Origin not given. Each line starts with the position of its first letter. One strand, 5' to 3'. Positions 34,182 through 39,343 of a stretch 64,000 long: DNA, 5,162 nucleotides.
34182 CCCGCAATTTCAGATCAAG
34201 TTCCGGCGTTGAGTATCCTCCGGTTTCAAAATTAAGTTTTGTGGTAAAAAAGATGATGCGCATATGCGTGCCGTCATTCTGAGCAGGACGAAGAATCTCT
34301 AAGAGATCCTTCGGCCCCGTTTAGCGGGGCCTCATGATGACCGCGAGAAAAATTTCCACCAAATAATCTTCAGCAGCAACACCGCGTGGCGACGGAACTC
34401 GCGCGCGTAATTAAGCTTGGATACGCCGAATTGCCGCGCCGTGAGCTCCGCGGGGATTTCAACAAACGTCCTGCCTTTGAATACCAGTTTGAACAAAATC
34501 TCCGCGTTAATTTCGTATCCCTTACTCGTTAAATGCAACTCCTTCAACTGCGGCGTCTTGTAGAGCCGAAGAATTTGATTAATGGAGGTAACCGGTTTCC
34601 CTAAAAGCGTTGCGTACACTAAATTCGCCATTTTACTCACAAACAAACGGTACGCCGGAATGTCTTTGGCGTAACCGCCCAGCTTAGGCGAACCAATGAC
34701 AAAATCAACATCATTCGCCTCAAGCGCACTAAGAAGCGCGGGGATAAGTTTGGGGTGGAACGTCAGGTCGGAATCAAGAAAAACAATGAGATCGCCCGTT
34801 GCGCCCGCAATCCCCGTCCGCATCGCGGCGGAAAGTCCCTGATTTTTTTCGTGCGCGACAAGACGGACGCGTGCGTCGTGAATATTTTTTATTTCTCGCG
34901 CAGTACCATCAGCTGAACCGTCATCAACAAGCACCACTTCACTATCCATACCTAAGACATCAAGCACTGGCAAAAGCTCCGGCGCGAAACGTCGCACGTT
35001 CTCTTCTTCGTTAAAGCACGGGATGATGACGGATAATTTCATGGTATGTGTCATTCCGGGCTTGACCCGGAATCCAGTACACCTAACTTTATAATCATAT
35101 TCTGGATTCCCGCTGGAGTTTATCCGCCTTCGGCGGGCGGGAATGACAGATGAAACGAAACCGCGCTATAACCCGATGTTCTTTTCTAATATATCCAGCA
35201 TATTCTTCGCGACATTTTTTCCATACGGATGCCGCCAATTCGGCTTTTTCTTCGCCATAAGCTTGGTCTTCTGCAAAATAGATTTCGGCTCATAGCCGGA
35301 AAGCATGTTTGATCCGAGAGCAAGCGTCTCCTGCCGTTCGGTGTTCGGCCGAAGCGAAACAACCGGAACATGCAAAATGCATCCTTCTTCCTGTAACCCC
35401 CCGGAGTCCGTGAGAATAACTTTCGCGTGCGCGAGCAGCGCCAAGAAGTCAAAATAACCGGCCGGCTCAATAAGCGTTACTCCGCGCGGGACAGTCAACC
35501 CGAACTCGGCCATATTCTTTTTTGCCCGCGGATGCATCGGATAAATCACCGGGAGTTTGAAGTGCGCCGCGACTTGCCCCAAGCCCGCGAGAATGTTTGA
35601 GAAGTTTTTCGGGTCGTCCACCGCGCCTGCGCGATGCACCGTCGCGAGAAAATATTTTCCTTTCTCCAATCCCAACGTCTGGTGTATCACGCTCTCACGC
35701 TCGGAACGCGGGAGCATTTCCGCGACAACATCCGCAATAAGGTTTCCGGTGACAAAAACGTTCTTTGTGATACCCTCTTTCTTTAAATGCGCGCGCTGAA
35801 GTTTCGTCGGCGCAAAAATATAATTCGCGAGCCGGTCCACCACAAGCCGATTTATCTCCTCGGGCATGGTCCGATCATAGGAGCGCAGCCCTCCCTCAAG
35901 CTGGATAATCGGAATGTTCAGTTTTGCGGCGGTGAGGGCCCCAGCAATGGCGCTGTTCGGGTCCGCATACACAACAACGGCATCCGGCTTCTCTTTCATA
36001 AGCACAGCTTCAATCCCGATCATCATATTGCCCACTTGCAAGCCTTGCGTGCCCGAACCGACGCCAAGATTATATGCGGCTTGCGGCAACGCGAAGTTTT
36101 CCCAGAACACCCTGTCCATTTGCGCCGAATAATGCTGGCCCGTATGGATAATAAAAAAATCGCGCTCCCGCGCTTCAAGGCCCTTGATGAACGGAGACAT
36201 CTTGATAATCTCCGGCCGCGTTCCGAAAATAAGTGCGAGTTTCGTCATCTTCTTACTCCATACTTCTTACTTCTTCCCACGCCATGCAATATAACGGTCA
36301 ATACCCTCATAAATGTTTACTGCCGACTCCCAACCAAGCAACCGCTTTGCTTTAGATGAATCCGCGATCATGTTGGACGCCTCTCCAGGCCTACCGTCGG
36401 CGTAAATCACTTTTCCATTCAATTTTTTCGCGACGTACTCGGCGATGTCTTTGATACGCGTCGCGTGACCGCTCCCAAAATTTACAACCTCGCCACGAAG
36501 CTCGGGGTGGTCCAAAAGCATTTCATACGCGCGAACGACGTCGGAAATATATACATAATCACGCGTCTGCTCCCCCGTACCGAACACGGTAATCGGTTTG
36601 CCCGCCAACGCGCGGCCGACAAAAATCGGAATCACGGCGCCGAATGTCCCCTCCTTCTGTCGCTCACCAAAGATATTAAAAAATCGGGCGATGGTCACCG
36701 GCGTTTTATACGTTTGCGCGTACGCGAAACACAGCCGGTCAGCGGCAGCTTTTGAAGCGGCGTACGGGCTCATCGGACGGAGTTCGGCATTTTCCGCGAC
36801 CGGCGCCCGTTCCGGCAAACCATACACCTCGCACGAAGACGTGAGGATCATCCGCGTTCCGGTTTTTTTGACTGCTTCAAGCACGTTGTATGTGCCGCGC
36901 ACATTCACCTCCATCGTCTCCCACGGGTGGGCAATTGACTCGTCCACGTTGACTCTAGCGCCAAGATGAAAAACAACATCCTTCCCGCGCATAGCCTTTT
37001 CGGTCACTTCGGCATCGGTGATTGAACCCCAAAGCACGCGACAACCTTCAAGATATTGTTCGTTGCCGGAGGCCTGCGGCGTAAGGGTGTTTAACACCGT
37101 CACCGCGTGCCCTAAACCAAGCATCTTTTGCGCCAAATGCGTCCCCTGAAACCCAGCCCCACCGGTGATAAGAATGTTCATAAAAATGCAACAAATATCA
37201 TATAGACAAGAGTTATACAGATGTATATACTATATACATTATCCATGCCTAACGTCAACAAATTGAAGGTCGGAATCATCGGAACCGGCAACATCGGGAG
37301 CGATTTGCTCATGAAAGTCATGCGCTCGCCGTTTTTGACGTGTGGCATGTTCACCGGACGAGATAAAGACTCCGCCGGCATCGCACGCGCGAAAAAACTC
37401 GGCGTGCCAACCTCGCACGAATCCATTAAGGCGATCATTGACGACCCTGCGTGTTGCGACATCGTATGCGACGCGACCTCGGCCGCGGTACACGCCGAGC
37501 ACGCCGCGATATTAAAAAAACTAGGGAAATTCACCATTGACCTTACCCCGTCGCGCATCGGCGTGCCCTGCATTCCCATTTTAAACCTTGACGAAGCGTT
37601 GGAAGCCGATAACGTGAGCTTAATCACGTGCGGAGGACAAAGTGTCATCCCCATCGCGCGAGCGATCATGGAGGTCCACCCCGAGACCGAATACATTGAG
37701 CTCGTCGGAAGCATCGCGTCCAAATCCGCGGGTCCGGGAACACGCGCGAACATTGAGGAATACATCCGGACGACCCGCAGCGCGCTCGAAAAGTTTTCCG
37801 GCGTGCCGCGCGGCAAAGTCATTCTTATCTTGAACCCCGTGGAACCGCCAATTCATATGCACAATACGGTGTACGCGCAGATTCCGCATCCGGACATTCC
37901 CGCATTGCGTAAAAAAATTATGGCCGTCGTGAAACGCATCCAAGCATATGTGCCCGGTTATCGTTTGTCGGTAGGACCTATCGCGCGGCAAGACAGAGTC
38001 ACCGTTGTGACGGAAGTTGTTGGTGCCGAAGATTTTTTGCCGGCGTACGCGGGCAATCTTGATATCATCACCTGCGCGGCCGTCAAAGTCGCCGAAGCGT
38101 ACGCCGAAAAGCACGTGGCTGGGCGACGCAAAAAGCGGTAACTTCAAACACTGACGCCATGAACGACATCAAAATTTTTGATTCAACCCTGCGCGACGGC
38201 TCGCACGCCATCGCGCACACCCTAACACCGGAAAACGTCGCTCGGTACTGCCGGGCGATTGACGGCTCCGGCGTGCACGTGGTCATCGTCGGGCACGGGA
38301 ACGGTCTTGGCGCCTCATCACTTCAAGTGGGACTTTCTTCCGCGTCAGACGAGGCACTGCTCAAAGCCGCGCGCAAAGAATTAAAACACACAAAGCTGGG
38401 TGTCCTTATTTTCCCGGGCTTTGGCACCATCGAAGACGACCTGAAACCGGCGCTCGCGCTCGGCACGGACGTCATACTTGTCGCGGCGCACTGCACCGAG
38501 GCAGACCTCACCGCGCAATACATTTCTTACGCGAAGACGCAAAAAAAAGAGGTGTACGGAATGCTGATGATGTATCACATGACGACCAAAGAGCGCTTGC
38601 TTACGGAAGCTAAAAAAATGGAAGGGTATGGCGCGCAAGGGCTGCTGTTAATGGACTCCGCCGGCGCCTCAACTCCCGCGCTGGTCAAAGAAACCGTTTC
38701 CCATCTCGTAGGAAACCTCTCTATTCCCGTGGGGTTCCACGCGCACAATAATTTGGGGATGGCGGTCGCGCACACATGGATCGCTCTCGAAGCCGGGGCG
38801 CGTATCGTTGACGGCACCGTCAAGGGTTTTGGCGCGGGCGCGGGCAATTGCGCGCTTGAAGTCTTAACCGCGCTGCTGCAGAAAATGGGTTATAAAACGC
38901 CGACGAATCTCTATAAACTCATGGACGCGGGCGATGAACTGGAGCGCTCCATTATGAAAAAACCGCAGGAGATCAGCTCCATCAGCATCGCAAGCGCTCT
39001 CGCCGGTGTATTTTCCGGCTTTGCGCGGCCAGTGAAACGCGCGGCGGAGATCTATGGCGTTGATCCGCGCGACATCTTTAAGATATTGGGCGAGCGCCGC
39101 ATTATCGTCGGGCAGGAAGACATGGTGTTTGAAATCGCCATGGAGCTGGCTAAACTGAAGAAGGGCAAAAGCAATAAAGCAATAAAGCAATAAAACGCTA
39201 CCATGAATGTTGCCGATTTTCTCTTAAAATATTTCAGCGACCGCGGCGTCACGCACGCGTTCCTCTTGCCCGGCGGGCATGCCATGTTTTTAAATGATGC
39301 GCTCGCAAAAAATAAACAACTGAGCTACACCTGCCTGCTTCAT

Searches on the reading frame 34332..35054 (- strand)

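Call 16: search_protein_families(library=pfam, proteins=[window:34332-35054:-], max_evalue=0.00001)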
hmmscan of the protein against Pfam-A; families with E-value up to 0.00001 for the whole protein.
window:34332-35054:- (240 aa): 3 families
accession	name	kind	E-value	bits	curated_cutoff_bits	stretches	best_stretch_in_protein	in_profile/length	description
PF00535.33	Glycos_transf_2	-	7.1e-31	107.8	23.3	1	8-129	1-121/168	Glycosyl transferase family 2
PF13641.12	Glyco_tranf_2_3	-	3.1e-12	47.5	27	1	7-121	3-121/230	Glycosyltransferase like family 2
PF10111.15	Glyco_tranf_2_2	-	6.6e-09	36.1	27.3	1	8-109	1-104/276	Glycosyltransferase like family 2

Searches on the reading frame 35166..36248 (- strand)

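Call 16: search_protein_families(library=pfam, proteins=[window:35166-36248:-], max_evalue=0.00001)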
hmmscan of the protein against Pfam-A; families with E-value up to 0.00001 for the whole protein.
window:35166-36248:- (360 aa): 1 family
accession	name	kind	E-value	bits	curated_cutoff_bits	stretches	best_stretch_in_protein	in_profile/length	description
PF02350.25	Epimerase_2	-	6.6e-94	315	30.6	1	26-350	5-342/347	UDP-N-acetylglucosamine 2-epimerase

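Call 77: search_protein_families(library=ncbifam, proteins=[window:35166-36248:-], max_evalue=0.00001)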
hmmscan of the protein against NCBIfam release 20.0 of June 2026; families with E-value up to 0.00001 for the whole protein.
window:35166-36248:- (360 aa): 2 families
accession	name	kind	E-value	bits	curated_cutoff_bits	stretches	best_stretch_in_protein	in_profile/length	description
TIGR00236.1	wecB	equivalog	2.8e-94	316.3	210.15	1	3-347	2-354/366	non-hydrolyzing UDP-N-acetylglucosamine 2-epimerase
TIGR03568.1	NeuC_NnaA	equivalog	1.9e-18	66.5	235.9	1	3-350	2-361/365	UDP-N-acetylglucosamine 2-epimerase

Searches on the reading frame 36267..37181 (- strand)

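Call 16: search_protein_families(library=pfam, proteins=[window:36267-37181:-], max_evalue=0.00001)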
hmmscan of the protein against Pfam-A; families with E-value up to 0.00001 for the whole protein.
window:36267-37181:- (304 aa): 8 families
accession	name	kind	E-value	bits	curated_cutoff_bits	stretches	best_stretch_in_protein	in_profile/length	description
PF01370.27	Epimerase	-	2.2e-61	207.8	20.9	1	3-236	1-240/240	NAD dependent epimerase/dehydratase family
PF16363.11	GDP_Man_Dehyd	-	2.6e-60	205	27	1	4-295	1-330/332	GDP-mannose 4,6 dehydratase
PF01073.25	3Beta_HSD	-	1.2e-19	70.8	22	1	4-218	1-224/280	3-beta hydroxysteroid dehydrogenase/isomerase family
PF02719.21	Polysacc_synt_2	-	1.6e-16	60.8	20.2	1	3-253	1-246/293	Polysaccharide biosynthesis protein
PF04321.23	RmlD_sub_bind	-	5.3e-14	52.4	27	1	1-176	1-157/287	RmlD substrate binding domain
PF07993.18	NAD_binding_4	-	1.5e-12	47.6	20.1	1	61-176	83-213/258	Male sterility protein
PF13460.12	NAD_binding_10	-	7.5e-11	42.7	27.2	1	7-150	1-130/184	NAD(P)H-binding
PF05368.20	NmrA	-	1.6e-06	28.4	27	0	2-116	4-106/298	NmrA-like family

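Call 77: search_protein_families(library=ncbifam, proteins=[window:36267-37181:-], max_evalue=0.00001)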
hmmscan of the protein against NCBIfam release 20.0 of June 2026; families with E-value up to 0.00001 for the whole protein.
window:36267-37181:- (304 aa): 30 families (the best 25 are shown)
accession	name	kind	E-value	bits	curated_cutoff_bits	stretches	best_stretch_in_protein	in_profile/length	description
TIGR01181.1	dTDP_gluc_dehyt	equivalog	6.1e-57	193.1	365.1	1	2-301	1-311/321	dTDP-glucose 4,6-dehydratase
TIGR04180.1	EDH_00030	hypoth_equivalog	3.6e-56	190.4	475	1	3-287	1-295/297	NAD-dependent 4,6-dehydratase LegB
TIGR01179.1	galE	equivalog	3.1e-42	144.6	262.3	1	2-294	1-318/332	UDP-glucose 4-epimerase GalE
TIGR02197.1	heptose_epim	equivalog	2.6e-32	112.3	274.6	1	3-300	1-312/316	ADP-glyceromanno-heptose 6-epimerase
NF007582.0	PRK10217.1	equivalog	6.8e-30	104.4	698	1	2-300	3-330/355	dTDP-glucose 4,6-dehydratase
NF007490.0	PRK10084.1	subfamily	1.3e-29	103.3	649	1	1-300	1-333/361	dTDP-glucose 4,6-dehydratase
NF011728.1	PRK15181.1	equivalog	2e-27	96.1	760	1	3-301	18-337/348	Vi polysaccharide biosynthesis UDP-N-acetylglucosaminuronic acid C-4 epimerase TviC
TIGR02622.1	CDP_4_6_dhtase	equivalog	2.5e-23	82.8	278.45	1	2-301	6-330/352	CDP-glucose 4,6-dehydratase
NF007956.0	PRK10675.1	subfamily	3.3e-21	75.8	394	1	1-301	1-329/338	UDP-glucose 4-epimerase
NF042422.1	oxyalk_red_OleD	equivalog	9.3e-20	71.2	580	1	1-225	1-217/329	2-alkyl-3-oxoalkanoate reductase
TIGR01472.1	gmd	equivalog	1.3e-19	70.6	415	1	5-262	5-276/342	GDP-mannose 4,6-dehydratase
NF043036.1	ErythonDh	equivalog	3.6e-19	69.1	325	1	1-155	1-164/321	D-erythronate dehydrogenase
TIGR03466.1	HpnA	hypoth_equivalog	6.8e-19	67.9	367.65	1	2-164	2-164/327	hopanoid-associated sugar epimerase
NF008872.0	PRK11908.1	equivalog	1.7e-17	63.5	294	1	2-261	3-278/349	bifunctional UDP-4-keto-pentose/UDP-xylose synthase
NF047922.1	GDPFucSynFcl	equivalog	5.4e-17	62.2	500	1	83-300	71-300/308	GDP-L-fucose synthase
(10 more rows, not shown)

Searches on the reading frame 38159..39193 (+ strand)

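Call 83: search_protein_families(library=pfam, proteins=[window:38159-39193:+], max_evalue=0.000001)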
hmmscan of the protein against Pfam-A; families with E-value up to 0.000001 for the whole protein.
window:38159-39193:+ (344 aa): 2 families
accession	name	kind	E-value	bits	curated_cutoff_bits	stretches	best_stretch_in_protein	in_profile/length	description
PF00682.25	HMGL-like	-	9.2e-44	150.2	29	1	4-258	2-257/260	HMGL-like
PF07836.16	DmpG_comm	-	6.3e-22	77.3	27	1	271-332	2-63/63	DmpG-like communication domain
